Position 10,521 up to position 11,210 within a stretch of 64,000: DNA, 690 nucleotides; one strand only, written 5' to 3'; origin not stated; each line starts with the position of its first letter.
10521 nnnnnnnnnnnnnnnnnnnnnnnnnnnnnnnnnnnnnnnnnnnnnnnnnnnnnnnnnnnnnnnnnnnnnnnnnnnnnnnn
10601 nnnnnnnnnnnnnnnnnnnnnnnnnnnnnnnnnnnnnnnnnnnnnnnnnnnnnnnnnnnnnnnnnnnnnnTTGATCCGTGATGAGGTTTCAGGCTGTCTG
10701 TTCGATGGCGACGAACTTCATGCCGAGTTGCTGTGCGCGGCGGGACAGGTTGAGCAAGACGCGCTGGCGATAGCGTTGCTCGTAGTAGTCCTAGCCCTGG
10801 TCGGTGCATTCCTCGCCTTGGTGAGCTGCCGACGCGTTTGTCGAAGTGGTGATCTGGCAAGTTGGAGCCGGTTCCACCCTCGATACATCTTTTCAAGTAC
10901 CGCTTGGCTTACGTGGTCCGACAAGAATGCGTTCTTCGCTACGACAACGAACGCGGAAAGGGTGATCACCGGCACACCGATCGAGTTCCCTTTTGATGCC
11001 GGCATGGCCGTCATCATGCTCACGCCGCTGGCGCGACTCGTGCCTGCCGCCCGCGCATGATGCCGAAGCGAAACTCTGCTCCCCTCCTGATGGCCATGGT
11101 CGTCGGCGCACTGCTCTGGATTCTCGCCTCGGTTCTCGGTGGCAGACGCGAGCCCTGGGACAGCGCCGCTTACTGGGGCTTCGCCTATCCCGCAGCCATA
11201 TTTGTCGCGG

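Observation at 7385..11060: Decayed integron-like island carrying defence and addiction cargo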

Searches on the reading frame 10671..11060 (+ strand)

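Call 5: search_protein_families(library=pfam, proteins=[window:10671-11060:+], max_evalue=0.01)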
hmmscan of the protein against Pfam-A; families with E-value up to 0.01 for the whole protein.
window:10671-11060:+ (129 aa): 1 family
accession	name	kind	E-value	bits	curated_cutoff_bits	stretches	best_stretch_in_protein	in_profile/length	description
PF19865.4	DUF6338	-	0.0054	16.8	26.5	1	22-84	77-127/205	Family of unknown function (DUF6338)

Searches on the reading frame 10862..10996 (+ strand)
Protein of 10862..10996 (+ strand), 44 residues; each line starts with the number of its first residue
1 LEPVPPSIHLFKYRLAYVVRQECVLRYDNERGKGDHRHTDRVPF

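Call 33: search_protein_families(library=padloc, proteins=[window:10862-10996:+], max_evalue=0.01)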
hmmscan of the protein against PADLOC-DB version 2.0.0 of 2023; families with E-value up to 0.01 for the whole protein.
window:10862-10996:+ (44 aa): 0 families

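Call 35: search_protein_families(library=pfam, proteins=[window:10862-10996:+], max_evalue=1)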
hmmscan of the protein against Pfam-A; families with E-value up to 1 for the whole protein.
window:10862-10996:+ (44 aa): 1 family
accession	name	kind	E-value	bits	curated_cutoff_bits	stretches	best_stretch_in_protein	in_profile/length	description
PF20126.4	TumE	-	8.2e-09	35.8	23.4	1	5-39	17-59/81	Toxin TumE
